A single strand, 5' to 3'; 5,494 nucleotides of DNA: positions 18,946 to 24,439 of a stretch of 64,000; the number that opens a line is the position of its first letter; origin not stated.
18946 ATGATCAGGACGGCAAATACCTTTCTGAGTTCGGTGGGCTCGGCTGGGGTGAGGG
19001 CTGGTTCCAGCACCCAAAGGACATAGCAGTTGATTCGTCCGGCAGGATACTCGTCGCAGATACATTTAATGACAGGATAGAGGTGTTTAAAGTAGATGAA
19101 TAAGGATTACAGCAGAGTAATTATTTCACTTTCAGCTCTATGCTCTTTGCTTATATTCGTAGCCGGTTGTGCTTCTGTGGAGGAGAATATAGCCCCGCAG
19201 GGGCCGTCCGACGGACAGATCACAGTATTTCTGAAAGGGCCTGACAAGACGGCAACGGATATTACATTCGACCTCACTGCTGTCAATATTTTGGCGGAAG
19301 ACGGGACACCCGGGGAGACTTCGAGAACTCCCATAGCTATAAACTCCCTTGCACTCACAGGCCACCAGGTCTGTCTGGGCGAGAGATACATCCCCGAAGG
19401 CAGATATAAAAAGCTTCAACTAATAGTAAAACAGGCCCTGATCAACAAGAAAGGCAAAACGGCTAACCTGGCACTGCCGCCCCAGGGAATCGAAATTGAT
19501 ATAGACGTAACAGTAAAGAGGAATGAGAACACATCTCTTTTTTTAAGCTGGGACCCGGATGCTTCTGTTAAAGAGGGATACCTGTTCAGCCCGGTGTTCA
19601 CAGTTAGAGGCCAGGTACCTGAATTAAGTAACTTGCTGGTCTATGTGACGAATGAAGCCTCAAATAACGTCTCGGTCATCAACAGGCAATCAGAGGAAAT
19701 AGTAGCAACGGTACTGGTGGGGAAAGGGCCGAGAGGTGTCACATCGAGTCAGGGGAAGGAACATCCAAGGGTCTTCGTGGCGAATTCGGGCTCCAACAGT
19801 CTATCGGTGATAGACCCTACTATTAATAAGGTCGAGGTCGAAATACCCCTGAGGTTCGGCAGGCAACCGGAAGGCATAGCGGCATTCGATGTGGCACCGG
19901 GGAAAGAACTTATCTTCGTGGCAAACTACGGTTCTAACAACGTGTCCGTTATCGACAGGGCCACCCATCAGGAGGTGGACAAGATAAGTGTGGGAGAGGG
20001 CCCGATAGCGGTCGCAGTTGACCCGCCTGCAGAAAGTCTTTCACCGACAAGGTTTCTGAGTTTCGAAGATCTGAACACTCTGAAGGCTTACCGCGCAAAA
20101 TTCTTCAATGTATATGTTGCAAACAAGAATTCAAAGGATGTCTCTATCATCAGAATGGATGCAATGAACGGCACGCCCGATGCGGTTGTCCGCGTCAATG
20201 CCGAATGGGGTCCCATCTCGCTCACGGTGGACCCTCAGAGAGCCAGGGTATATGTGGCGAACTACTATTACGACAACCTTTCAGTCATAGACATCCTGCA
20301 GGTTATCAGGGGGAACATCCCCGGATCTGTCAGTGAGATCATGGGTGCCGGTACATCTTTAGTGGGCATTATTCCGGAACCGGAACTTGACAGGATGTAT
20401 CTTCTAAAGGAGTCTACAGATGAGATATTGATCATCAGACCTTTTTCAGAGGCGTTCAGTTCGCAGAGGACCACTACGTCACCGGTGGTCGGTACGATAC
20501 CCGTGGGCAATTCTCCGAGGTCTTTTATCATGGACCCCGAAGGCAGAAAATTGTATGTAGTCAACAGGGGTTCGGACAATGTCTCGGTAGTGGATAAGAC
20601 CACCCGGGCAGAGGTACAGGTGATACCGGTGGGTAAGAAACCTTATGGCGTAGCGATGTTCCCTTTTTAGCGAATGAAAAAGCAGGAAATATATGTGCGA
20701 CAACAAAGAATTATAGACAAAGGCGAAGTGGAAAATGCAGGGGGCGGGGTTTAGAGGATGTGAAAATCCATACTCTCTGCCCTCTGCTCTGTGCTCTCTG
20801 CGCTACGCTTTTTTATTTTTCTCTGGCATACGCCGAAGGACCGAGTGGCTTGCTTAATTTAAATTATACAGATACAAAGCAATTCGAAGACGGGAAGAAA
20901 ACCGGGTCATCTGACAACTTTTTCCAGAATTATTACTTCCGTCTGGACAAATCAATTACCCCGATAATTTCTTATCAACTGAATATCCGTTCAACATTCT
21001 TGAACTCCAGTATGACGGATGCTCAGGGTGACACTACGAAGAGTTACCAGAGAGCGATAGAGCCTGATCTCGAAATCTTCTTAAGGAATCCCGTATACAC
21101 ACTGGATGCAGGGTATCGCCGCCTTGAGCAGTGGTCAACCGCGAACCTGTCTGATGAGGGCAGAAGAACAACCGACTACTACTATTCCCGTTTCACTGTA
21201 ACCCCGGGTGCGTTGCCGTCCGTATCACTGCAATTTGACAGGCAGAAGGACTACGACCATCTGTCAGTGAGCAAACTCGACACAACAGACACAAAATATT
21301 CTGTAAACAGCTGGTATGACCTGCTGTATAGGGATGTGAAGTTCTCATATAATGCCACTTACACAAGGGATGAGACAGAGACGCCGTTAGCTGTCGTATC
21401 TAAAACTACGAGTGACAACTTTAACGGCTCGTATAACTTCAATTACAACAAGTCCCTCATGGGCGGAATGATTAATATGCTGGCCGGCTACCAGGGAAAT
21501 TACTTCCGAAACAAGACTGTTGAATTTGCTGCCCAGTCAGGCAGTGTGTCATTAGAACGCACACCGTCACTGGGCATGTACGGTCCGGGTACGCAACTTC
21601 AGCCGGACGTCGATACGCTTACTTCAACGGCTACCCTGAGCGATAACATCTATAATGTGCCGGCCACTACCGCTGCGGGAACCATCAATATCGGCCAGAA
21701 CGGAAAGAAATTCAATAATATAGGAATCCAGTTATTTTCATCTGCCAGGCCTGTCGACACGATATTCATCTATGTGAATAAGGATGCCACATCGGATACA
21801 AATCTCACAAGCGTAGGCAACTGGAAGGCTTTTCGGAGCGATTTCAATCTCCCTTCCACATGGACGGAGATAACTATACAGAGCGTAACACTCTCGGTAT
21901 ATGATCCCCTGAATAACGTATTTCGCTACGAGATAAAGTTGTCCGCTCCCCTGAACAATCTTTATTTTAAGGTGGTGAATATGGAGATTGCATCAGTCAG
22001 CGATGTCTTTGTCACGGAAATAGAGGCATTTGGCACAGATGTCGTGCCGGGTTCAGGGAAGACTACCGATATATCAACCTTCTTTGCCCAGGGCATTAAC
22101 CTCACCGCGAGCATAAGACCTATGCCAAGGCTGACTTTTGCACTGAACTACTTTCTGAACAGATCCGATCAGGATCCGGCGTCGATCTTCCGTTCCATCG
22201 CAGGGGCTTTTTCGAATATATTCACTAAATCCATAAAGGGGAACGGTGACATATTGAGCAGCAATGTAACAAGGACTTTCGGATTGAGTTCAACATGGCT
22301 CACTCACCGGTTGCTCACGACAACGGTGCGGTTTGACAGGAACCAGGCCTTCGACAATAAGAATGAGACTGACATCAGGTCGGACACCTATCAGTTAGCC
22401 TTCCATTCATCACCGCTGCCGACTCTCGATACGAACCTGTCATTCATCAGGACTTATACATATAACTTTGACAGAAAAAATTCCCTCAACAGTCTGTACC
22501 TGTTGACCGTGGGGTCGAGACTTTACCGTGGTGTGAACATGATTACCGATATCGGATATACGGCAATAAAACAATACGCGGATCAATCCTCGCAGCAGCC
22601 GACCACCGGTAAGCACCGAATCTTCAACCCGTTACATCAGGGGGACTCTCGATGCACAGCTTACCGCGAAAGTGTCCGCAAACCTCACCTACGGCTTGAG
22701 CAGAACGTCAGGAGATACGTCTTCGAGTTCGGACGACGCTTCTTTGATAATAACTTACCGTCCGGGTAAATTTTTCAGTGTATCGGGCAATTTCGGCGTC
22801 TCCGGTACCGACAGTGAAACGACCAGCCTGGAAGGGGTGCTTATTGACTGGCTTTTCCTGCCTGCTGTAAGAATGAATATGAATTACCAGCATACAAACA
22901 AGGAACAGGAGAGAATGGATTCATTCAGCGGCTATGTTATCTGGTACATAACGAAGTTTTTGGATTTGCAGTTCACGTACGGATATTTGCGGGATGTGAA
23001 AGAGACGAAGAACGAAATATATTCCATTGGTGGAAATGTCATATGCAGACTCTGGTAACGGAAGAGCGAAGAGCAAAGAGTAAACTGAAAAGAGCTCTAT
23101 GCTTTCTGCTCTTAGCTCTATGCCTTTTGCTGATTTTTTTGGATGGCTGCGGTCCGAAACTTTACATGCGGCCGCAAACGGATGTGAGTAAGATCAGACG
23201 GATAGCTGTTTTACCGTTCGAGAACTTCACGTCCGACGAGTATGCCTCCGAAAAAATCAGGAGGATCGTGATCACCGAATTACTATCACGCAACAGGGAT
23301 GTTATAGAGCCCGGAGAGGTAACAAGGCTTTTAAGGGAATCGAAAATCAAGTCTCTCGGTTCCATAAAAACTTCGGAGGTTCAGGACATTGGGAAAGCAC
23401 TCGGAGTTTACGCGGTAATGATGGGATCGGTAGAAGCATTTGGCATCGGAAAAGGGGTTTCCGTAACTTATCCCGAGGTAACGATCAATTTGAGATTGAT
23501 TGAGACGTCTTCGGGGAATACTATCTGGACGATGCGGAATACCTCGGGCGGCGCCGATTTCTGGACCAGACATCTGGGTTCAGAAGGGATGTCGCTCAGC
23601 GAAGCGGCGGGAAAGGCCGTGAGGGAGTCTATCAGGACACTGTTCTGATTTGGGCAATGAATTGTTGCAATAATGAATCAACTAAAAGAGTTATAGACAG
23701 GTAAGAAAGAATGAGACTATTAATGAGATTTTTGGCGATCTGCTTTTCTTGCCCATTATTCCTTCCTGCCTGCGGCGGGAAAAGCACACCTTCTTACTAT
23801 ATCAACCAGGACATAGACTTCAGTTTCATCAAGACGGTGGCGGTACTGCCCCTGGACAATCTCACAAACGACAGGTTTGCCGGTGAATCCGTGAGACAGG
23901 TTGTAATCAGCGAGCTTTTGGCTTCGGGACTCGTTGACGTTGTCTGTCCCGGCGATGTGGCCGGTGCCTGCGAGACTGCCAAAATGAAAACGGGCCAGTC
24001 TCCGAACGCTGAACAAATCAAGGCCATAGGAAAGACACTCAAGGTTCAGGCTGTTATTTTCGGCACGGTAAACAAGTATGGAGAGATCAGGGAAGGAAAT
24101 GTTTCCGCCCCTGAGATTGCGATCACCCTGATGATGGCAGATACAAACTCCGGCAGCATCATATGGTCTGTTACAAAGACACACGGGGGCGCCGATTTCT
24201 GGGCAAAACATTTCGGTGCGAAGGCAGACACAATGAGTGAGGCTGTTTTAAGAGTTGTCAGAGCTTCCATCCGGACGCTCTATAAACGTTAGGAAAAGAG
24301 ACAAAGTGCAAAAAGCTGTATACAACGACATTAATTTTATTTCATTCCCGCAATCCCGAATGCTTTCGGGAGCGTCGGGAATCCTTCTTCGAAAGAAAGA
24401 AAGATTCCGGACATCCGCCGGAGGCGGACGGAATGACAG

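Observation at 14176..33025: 18.7-kb OmcS-like cytochrome 'nanowire' locus with a dedicated envelope module, adjacent to a Wood-Ljungdahl operon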

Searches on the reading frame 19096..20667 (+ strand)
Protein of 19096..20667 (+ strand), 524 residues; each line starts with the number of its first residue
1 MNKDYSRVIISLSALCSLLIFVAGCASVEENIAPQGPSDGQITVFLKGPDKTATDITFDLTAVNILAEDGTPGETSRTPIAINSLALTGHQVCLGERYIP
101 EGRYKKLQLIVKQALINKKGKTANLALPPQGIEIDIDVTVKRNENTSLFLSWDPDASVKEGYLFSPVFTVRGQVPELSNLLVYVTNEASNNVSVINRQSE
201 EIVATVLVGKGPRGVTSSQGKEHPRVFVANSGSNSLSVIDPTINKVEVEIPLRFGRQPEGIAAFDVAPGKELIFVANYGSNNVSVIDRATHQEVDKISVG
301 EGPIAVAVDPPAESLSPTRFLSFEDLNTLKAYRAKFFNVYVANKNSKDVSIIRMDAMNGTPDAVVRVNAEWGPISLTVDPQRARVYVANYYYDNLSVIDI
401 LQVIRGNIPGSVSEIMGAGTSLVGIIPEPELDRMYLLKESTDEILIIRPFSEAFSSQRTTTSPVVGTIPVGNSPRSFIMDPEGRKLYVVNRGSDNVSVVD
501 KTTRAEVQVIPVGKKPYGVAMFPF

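Call 6: search_protein_families(library=pfam, max_evalue=0.01, proteins=[window:19096-20667:+])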
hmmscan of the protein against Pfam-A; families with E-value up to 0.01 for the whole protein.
window:19096-20667:+ (524 aa): 3 families
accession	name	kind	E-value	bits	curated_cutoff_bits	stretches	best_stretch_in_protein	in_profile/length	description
PF10282.15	Lactonase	-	1.2e-12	48.2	21.7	1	464-500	282-319/344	Lactonase, 7-bladed beta-propeller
PF21783.3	YNCE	-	3.3e-10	40.2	27.1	1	225-306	255-331/339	YNCE-like beta-propeller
PF14321.11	DUF4382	-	3.7e-07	30.9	25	1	63-166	26-136/136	Domain of unknown function (DUF4382)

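Call 100: search_solved_structures(query=window:19096-20667:+, max_evalue=0.01)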
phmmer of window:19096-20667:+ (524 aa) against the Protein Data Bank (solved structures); distinct sequences matched with E-value up to 0.01: 3.
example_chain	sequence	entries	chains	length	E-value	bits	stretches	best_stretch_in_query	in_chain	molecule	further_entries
1l0q_A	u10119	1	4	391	5e-34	121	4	181-287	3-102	Surface layer protein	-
5c2v_B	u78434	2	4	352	3.2e-12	49.1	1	214-313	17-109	HYDRAZINE SYNTHASE BETA SUBUNIT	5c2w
3bws_A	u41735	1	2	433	0.0083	18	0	222-297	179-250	protein Lp49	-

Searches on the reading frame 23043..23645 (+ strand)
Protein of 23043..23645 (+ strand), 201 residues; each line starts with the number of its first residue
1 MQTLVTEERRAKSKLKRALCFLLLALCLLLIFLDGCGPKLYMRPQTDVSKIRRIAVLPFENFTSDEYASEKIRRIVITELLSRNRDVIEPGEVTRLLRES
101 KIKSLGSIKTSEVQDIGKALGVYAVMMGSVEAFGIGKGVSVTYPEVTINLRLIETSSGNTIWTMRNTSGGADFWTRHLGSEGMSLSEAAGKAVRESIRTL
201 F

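Call 6: search_protein_families(library=pfam, max_evalue=0.01, proteins=[window:23043-23645:+])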
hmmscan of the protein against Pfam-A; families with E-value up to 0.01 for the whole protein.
window:23043-23645:+ (201 aa): 2 families
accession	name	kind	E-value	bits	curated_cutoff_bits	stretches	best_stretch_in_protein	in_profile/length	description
PF03783.19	CsgG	-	4.8e-07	29.7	20.8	1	50-191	8-172/210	Curli production assembly/transport component CsgG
PF05643.16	GNA1162-like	-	0.00012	22.2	25.9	1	49-169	9-129/185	Putative lipoprotein GNA1162-like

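Call 99: search_solved_structures(query=window:23043-23645:+, max_evalue=1)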
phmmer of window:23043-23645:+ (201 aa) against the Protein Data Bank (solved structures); distinct sequences matched with E-value up to 1: 3.
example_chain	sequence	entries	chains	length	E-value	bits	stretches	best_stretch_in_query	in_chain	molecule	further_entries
9h80_C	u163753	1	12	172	0.00011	25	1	23-196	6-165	PelC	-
5t11_A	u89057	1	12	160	0.43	13.3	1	54-176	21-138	Uncharacterized protein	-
5t10_A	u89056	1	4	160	0.74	12.5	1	112-176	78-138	Uncharacterized protein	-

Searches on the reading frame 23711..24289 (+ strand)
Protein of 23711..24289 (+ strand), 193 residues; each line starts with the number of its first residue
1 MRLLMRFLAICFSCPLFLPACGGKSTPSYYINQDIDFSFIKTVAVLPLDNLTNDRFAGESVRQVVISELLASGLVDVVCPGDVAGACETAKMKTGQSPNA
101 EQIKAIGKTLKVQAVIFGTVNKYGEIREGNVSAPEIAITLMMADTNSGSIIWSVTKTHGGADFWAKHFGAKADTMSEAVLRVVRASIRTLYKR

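Call 6: search_protein_families(library=pfam, max_evalue=0.01, proteins=[window:23711-24289:+])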
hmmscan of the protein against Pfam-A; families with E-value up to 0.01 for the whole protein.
window:23711-24289:+ (193 aa): 1 family
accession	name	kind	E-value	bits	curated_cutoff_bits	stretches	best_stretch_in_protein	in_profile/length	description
PF13036.11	LpoB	-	2e-06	28.2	22.3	1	41-154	30-143/147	Peptidoglycan-synthase activator LpoB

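Call 97: search_solved_structures(query=window:23711-24289:+, max_evalue=1)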
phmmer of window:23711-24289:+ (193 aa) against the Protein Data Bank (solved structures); distinct sequences matched with E-value up to 1: 6.
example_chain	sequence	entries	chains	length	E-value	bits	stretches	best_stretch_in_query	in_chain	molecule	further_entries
5t11_A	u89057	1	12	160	2e-06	31.2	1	42-164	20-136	Uncharacterized protein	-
5t10_A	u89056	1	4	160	2.6e-06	30.9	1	42-164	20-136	Uncharacterized protein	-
9h80_C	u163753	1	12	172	0.0023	21.3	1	44-167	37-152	PelC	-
5t0z_A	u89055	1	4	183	0.17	15.2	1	38-164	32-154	Lipoprotein, putative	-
4q6l_A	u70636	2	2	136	0.55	13.5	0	52-153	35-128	Penicillin-binding protein activator LpoB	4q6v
4q6z_A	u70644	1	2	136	0.61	13.4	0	68-153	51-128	Penicillin-binding protein activator LpoB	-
